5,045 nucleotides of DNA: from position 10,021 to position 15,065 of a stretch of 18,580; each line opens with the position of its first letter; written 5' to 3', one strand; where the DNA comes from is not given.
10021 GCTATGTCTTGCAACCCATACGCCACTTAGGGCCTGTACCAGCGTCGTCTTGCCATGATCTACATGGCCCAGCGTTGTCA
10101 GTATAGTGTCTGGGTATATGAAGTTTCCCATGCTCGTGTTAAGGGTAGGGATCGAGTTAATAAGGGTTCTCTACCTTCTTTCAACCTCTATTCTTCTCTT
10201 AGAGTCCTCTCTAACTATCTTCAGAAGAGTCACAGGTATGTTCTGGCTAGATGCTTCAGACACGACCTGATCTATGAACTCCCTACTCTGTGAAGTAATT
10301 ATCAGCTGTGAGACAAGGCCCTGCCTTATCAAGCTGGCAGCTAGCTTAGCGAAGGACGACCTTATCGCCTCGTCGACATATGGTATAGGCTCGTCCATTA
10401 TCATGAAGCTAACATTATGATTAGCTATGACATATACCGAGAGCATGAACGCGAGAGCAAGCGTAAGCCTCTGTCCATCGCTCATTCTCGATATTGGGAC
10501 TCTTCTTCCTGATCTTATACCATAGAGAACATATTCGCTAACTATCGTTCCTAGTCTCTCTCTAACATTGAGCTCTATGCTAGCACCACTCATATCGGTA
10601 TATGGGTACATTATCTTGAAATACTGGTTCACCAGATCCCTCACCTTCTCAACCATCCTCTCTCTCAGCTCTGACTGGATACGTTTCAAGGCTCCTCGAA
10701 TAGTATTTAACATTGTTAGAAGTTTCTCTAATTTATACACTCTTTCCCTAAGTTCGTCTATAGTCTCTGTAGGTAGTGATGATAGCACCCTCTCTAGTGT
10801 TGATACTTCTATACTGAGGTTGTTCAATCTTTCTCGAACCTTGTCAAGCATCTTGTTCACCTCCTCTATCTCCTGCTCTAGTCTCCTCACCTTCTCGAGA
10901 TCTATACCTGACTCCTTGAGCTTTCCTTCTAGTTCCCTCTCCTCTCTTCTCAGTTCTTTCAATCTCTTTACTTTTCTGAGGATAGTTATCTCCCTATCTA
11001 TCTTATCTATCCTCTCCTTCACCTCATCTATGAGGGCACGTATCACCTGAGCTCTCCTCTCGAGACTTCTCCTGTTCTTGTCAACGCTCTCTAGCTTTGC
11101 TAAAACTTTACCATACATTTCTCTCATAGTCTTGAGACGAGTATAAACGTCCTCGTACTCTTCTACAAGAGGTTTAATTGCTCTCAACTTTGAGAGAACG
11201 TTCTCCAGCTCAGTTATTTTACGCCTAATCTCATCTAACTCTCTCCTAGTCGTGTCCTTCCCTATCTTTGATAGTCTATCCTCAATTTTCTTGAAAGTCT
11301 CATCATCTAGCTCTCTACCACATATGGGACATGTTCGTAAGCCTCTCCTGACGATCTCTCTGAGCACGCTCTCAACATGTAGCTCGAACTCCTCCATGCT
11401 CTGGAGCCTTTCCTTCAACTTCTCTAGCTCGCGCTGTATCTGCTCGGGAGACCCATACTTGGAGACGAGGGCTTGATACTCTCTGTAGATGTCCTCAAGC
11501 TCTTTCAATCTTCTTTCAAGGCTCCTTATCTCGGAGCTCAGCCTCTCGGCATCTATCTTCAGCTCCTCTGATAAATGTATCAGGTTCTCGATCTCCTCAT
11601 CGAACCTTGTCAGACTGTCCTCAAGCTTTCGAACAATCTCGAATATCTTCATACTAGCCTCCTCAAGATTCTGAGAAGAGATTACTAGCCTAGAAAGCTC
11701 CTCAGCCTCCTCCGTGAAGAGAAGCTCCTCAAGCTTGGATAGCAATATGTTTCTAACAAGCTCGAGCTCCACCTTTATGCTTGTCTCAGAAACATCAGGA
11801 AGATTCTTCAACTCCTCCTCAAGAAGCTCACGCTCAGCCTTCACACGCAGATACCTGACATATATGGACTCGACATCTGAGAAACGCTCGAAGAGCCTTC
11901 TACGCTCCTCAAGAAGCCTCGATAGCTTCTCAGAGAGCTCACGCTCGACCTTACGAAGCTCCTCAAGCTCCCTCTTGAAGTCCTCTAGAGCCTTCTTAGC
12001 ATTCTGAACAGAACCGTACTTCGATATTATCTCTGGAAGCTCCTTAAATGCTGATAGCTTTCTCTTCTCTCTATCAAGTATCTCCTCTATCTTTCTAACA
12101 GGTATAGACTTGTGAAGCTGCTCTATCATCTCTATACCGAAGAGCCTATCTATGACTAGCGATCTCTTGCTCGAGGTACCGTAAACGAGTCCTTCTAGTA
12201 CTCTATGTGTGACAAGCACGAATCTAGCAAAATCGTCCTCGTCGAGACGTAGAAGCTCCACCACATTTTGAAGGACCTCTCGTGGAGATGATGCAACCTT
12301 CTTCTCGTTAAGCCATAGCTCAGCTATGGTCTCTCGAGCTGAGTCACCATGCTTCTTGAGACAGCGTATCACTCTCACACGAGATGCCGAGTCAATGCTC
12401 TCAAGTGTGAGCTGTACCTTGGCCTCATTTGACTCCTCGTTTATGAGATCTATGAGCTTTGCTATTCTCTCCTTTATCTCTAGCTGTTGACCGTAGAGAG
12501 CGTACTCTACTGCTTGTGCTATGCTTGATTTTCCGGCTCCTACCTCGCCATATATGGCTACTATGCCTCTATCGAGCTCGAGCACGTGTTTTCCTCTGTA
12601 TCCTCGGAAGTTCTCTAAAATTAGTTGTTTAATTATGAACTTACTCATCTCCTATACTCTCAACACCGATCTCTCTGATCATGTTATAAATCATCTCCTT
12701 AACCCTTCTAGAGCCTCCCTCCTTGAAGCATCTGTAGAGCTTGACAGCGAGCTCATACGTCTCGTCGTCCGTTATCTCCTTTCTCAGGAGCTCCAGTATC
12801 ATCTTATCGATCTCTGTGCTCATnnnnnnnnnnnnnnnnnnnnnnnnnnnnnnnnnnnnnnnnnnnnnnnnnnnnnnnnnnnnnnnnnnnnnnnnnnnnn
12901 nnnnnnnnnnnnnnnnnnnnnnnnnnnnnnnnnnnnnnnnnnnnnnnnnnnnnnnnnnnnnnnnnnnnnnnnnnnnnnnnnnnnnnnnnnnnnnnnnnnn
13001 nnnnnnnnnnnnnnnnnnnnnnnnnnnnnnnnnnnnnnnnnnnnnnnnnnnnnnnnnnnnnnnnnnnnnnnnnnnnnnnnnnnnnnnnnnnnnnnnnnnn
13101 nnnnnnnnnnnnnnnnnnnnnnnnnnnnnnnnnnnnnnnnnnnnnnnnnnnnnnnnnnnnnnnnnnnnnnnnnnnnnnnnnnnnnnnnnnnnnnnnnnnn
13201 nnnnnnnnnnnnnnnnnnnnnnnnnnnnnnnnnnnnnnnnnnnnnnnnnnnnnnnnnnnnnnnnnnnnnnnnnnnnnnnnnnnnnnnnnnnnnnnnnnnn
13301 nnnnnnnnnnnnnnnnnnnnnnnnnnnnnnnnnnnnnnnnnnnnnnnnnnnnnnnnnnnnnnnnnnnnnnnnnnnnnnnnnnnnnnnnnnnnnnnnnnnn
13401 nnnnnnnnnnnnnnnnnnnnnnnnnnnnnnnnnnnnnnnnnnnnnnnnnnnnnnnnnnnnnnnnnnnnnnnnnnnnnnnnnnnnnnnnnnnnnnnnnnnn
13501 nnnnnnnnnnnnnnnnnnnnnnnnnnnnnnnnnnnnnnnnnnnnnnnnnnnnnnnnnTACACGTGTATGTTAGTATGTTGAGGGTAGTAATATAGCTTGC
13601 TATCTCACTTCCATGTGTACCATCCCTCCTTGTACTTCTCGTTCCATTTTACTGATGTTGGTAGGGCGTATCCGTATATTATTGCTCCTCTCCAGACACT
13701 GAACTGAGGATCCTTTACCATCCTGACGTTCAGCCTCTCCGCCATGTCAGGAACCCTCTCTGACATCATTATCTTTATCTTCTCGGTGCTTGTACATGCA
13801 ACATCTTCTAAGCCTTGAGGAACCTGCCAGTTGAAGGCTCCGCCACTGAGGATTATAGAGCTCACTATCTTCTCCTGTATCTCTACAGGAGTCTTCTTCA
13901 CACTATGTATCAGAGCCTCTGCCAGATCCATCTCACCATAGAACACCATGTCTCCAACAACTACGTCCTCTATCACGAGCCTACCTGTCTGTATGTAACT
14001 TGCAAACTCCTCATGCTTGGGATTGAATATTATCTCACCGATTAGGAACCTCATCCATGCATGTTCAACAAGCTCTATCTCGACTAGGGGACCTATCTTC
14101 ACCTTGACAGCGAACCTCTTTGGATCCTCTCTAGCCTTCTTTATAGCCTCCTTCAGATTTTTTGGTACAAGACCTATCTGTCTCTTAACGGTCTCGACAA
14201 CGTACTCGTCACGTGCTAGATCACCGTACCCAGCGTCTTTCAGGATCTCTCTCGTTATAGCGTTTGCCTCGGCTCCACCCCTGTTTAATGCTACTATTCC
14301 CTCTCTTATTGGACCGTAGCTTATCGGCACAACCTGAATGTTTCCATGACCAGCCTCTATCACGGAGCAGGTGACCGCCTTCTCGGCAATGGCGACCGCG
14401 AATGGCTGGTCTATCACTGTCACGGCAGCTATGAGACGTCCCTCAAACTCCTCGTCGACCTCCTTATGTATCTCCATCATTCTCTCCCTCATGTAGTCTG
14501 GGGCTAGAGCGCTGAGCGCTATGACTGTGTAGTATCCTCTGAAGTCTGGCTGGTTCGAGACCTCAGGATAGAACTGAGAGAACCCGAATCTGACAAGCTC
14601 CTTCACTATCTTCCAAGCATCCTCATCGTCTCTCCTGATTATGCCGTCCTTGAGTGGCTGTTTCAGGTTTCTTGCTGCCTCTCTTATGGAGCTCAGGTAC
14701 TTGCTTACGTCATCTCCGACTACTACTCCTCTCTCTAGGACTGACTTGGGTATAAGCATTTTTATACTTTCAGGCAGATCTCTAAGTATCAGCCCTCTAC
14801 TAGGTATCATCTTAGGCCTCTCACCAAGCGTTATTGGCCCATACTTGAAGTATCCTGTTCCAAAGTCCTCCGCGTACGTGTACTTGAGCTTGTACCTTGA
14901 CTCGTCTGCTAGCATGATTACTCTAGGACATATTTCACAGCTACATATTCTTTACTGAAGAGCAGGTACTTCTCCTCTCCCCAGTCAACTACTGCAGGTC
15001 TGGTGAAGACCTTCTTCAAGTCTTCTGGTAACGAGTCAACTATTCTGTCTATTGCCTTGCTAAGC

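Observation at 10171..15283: Crenactin 'Arcade'-type cluster with two tightly wired sub-operons, fused onto the aIF2-gamma/Rpo7/Spt4 array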

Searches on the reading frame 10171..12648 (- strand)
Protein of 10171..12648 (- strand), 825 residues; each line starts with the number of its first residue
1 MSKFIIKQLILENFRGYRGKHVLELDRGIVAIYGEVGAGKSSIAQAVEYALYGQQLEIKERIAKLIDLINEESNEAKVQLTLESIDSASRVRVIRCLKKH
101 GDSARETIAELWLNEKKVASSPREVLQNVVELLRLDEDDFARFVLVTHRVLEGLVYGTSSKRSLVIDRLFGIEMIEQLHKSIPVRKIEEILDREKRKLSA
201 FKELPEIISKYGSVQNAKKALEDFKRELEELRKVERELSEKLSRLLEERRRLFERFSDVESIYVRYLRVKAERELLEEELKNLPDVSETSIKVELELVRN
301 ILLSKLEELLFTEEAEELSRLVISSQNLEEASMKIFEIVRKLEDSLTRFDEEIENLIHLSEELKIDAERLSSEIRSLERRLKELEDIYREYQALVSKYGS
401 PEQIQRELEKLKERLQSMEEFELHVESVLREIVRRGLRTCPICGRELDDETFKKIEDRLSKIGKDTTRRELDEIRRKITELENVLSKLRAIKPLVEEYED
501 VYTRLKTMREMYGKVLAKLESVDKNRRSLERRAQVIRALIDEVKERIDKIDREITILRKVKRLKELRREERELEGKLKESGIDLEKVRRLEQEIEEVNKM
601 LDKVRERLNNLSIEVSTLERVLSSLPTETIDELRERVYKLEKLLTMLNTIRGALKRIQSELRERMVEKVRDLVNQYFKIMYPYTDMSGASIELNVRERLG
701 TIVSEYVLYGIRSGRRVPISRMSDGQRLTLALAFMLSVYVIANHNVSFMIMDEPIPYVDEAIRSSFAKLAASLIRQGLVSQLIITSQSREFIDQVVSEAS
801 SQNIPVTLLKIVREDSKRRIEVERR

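Call 4: search_protein_families(library=pfam, proteins=[window:10171-12648:-], max_evalue=0.1)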
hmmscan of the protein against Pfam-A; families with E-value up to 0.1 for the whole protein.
window:10171-12648:- (825 aa): 22 families
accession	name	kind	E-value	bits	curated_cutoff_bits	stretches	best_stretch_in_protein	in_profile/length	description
PF02463.25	SMC_N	-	2.2e-19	70.2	40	1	6-795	2-205/220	RecF/RecN/SMC N terminal domain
PF13476.12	AAA_23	-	1.1e-16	62.6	27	1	8-238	1-200/201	AAA domain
PF07889.17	DUF1664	-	8.3e-07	29.5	34.6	2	467-551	35-121/124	Protein of unknown function (DUF1664)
PF13555.12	AAA_29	-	0.0001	22.4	27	1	7-55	2-50/61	P-loop containing region of AAA domain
PF04513.17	Baculo_PEP_C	-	0.0004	20.9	38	0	586-660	24-93/140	Baculovirus polyhedron envelope protein, PEP, C terminus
PF00005.33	ABC_tran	-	0.00055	21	25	0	29-60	13-44/137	ABC transporter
PF13304.12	AAA_21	-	0.00063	20.3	27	1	553-793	169-304/304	AAA domain, putative AbiEii toxin, Type IV TA system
PF06103.16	DUF948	-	0.0012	19.4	37.2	0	588-655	22-85/89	Bacterial protein of unknown function (DUF948)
PF07303.18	Occludin_ELL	-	0.0021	19.2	31.2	1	496-569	15-88/101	Occludin homology domain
PF04136.21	COG3_N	-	0.0025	18.2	27.9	0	482-547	4-69/147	Conserved oligomeric Golgi complex subunit 3, N-terminal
PF11934.14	DUF3452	-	0.0034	17.5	26.3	1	327-397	3-69/135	Domain of unknown function (DUF3452)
PF05531.17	NPV_P10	-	0.0043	18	29.8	0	582-623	25-66/75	Nucleopolyhedrovirus P10 protein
PF25034.1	Spectrin_SYNE1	-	0.0079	16.3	35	0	473-558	4-91/188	Nesprin-1, spectrin repeats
PF18595.6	Nuf2_DHR10-like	-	0.017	15.6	28.4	1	344-420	26-99/117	Nuf2, DHR10-like domain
PF20720.3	nSTAND3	-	0.019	15.1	27.2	0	26-72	16-64/155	Novel STAND NTPase 3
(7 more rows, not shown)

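Call 5: search_protein_families(library=ncbifam, proteins=[window:10171-12648:-], max_evalue=0.1)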
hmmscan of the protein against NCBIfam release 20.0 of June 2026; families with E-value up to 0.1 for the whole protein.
window:10171-12648:- (825 aa): 30 families (the best 25 are shown)
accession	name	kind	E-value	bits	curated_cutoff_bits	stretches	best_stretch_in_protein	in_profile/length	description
NF053563.1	Rkd4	equivalog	2.9e-206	687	860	1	5-769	2-747/747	arcadin-4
NF041034.1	Rad50_Sulf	equivalog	3.2e-42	144.4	1000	2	5-492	2-478/872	DNA double-strand break repair ATPase Rad50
NF003034.1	PRK03918.1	equivalog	1.1e-39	136.1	700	2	6-582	3-584/878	DNA double-strand break repair ATPase Rad50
NF041035.1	Rad50_Halo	equivalog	3.1e-32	111.9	1000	2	7-421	4-389/883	DNA double-strand break repair ATPase Rad50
NF002572.0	PRK02224.1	equivalog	1.2e-31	109.8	1087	1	6-659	3-667/888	DNA double-strand break repair ATPase Rad50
NF002244.0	PRK01156.1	equivalog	4.1e-28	98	847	4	5-417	2-391/895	DNA double-strand break repair ATPase Rad50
NF045487.1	ASRP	equivalog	2.6e-24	85.8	300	4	238-612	123-473/593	archaea-specific SMC-related protein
TIGR00618.1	sbcc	subfamily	1.1e-18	66.7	478.5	1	6-248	3-252/1043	exonuclease subunit SbcC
TIGR02169.1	SMC_prok_A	equivalog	5.3e-17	60.8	729.4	3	6-120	2-120/1165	chromosome segregation protein SMC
TIGR03185.1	DNA_S_dndD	equivalog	1.8e-12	46.6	245.85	2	5-507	2-506/650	DNA sulfur modification protein DndD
NF045780.1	TrlF_fam_ATP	equivalog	2.4e-12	46.5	350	2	8-426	297-718/944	TrlF family AAA-like ATPase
TIGR02168.1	SMC_prok_B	equivalog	2.6e-12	45.4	567.35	3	468-667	315-516/1181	chromosome segregation protein SMC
NF041751.2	sbcc_Staph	equivalog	2.7e-10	38.9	920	2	183-449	262-527/1007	exonuclease subunit SbcC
TIGR04211.1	SH3_and_anchor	equivalog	1.7e-08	34.3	65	3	498-625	36-158/198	TIGR04211 family SH3 domain-containing protein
NF047515.1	SpiroCoCo_C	equivalog_domain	1.5e-07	30.9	125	2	473-671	39-235/313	SpiroCoCo family coiled-coil protein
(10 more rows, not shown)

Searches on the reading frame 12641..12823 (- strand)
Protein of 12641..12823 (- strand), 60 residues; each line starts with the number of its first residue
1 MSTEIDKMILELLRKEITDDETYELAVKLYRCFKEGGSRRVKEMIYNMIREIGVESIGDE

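Call 4: search_protein_families(library=pfam, proteins=[window:12641-12823:-], max_evalue=0.1)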
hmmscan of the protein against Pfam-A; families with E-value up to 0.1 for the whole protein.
window:12641-12823:- (60 aa): 1 family
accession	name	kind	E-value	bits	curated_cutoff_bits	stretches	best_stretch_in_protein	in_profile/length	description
PF24557.2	DExH14_plug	-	0.042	14.9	27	1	9-42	29-62/105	DExH14 plug domain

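Call 5: search_protein_families(library=ncbifam, proteins=[window:12641-12823:-], max_evalue=0.1)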
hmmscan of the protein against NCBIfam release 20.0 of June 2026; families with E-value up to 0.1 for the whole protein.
window:12641-12823:- (60 aa): 2 families
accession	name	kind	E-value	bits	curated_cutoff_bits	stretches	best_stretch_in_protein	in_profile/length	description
NF053562.1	Rkd3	equivalog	0.00016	21.6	90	1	9-55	4-50/56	arcadin-3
NF041236.1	CAS_III-E_sigma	exception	0.00063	19.7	100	1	5-40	139-176/206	type III-E CRISPR-associated RpoE-like sigma factor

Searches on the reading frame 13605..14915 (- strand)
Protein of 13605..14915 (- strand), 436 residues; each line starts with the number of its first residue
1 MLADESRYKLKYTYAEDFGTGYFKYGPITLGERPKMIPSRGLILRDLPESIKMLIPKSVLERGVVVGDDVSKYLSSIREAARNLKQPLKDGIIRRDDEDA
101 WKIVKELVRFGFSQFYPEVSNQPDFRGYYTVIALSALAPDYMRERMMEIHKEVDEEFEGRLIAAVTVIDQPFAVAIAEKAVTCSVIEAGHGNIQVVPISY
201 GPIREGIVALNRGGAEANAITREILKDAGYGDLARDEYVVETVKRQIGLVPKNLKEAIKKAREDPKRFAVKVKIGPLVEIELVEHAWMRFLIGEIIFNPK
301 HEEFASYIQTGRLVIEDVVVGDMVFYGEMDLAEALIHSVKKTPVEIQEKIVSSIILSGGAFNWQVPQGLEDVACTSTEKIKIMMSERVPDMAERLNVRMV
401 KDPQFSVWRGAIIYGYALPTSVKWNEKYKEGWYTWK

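Call 4: search_protein_families(library=pfam, proteins=[window:13605-14915:-], max_evalue=0.1)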
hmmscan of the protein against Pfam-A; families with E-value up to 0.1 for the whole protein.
window:13605-14915:- (436 aa): 1 family
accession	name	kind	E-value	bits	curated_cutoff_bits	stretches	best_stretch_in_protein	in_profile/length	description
PF00022.25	Actin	-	2.6e-11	43.2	27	1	79-415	56-382/410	Actin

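Call 5: search_protein_families(library=ncbifam, proteins=[window:13605-14915:-], max_evalue=0.1)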
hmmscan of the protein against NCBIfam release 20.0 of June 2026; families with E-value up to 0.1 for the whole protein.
window:13605-14915:- (436 aa): 3 families
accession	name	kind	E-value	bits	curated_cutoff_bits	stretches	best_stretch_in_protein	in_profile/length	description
NF053560.1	crenactin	equivalog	6.9e-223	740.1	630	1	8-433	1-422/422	crenactin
NF040964.1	MamK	subfamily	1.6e-15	57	400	1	53-269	33-232/335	MamK family actin-like protein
NF040575.1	syringactin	equivalog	2.5e-05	23.4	300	1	331-415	184-257/286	syringactin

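Call 9: search_solved_structures(query=window:13605-14915:-, show_alignments=1)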
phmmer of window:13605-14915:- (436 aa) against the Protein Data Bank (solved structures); distinct sequences matched with E-value up to 0.001: 15.
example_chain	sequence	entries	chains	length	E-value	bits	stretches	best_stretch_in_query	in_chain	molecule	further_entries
4cj7_A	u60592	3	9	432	5.7e-172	575.5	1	7-432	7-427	ACTIN/ACTIN FAMILY PROTEIN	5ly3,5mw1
4bql_A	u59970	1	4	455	6.9e-172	575.2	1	7-432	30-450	ACTIN/ACTIN FAMILY PROTEIN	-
4cbw_A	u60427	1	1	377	7.2e-07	31.5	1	46-264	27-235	ACTIN, ALPHA SKELETAL MUSCLE, ACTIN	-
6i4h_A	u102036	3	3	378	1e-06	31.1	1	47-263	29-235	Actin-1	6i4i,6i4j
6i4k_A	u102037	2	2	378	1.4e-06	30.6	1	76-264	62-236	Actin-1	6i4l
6i4g_A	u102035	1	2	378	1.4e-06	30.6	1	76-263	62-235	Actin-1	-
4cbu_A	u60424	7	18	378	1.9e-06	30.2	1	76-264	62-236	Actin-1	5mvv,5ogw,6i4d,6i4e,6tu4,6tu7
7aln_A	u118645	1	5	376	1.9e-06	30.2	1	77-263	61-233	Actin-1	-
6i4f_A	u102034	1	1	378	2e-06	30.1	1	76-264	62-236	Actin-1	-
8trm_A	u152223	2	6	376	4.1e-05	25.8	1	63-266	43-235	Actin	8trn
3dwl_A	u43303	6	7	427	0.00011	24.4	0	127-300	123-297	Actin-related protein 3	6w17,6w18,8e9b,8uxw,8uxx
9dlz_A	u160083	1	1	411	0.00024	23.2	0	17-302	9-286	Actin-related protein 3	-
9dlx_A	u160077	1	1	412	0.00024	23.2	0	17-302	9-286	Actin-related protein 3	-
7jpn_A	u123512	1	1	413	0.00024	23.2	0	17-311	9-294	Actin-related protein 3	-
1k8k_A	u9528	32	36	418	0.00025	23.2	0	17-302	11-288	ACTIN-LIKE PROTEIN 3 | Actin-related protein 3 | Actin-related protein 3, Arp3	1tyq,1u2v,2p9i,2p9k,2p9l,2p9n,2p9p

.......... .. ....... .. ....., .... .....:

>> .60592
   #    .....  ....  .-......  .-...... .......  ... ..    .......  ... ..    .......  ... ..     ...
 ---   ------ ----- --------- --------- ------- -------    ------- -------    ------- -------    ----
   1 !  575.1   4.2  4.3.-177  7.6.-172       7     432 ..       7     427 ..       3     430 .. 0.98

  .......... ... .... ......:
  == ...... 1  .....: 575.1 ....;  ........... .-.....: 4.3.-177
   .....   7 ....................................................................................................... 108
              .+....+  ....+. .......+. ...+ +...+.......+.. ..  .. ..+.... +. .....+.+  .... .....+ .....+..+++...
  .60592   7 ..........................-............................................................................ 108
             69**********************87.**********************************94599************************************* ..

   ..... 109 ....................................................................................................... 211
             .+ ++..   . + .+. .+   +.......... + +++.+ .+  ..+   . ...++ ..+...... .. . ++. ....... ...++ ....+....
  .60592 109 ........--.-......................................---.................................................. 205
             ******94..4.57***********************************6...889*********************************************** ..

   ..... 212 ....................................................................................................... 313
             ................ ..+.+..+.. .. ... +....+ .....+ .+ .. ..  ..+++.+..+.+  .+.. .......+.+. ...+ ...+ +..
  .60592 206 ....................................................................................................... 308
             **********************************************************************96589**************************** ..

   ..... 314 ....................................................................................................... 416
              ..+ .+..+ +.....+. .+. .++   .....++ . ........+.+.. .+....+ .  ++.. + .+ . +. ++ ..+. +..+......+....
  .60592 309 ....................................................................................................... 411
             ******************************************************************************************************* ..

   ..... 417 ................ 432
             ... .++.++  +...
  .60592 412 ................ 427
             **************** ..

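Call 20: find_related_loci(query=A2, collection=genome_contigs, flank=10000)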
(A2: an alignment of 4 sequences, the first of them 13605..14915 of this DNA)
Query A2 (436 aa) in genome_contigs; peptide patterns used: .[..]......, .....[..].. (x = any residue, [..] = any of these).
83 stretches matched a pattern; 32 encode a relative of the query (tblastn E <= 1e-3); 32 distinct loci.
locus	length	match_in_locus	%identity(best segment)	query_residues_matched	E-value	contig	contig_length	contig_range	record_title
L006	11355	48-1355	97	1-436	0e+0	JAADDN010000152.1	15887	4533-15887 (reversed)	MAG: Thermoproteota archaeon isolate L_MaxBin.140 contig-127_3747, whole genome shotgun sequence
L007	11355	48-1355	97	1-436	0e+0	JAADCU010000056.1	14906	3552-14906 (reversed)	MAG: Thermoproteota archaeon isolate L_MaxBin.038 contig-127_4194, whole genome shotgun sequence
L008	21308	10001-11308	92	1-436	0e+0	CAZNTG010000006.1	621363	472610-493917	MAG TPA_asm: uncultured Thermoproteaceae archaeon isolate binchicken_co219_71 genome assembly, contig: k141_1128048, who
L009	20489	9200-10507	92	1-436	0e+0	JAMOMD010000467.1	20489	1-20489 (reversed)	MAG: Thermoproteales archaeon isolate 4281-140_maxbin2_scaf2bin.102 4281-140_scaffold_975_c1, whole genome shotgun seque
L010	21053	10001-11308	90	1-436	0e+0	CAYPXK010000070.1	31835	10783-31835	MAG TPA_asm: uncultured Thermoproteaceae archaeon isolate binchicken_co219_93 genome assembly, contig: k141_114035, whol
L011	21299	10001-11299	87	4-436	0e+0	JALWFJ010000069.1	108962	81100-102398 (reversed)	MAG: Thermoproteales archaeon isolate T11_metabat2_scaf2bin.046 T11_NODE_39_length_108962_cov_15.038407, whole genome sh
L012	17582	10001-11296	77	2-433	0e+0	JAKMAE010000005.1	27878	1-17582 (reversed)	MAG: Vulcanisaeta sp. isolate CP.2020.15m.Bin.6 NODE_27_length_27878, whole genome shotgun sequence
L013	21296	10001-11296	75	2-433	0e+0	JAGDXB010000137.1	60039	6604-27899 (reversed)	MAG: Vulcanisaeta sp. isolate KMA_Bin30 NODE_123_length_60039_cov_5.385103, whole genome shotgun sequence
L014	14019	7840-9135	73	2-433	0e+0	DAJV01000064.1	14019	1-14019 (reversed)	MAG TPA_asm: Vulcanisaeta sp. UBA163 UBA163_contig_10334, whole genome shotgun sequence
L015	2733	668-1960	71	4-433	0e+0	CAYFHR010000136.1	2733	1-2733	MAG TPA_asm: uncultured Thermoproteaceae archaeon isolate DRP004690_co1_14 genome assembly, contig: NODE_3570_length_273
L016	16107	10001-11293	70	4-433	0e+0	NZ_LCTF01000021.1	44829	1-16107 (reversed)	Caldivirga sp. MU80 contig_46, whole genome shotgun sequence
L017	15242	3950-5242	69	2-432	0e+0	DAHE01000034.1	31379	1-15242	MAG TPA_asm: Thermocladium sp. UBA166 UBA166_contig_1668, whole genome shotgun sequence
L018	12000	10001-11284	70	7-433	0e+0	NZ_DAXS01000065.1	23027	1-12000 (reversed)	MAG: Caldivirga sp. UBA161 UBA161_contig_4368, whole genome shotgun sequence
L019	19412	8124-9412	74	4-433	0e+0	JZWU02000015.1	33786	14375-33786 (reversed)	MAG: Vulcanisaeta sp. AZ3 NODE_46_length_33786_cov_6.358231, whole genome shotgun sequence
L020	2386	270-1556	61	5-436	0e+0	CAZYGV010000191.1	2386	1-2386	MAG TPA_asm: uncultured Thermoproteales archaeon isolate binchicken_co409_106 genome assembly, contig: NODE_11638_length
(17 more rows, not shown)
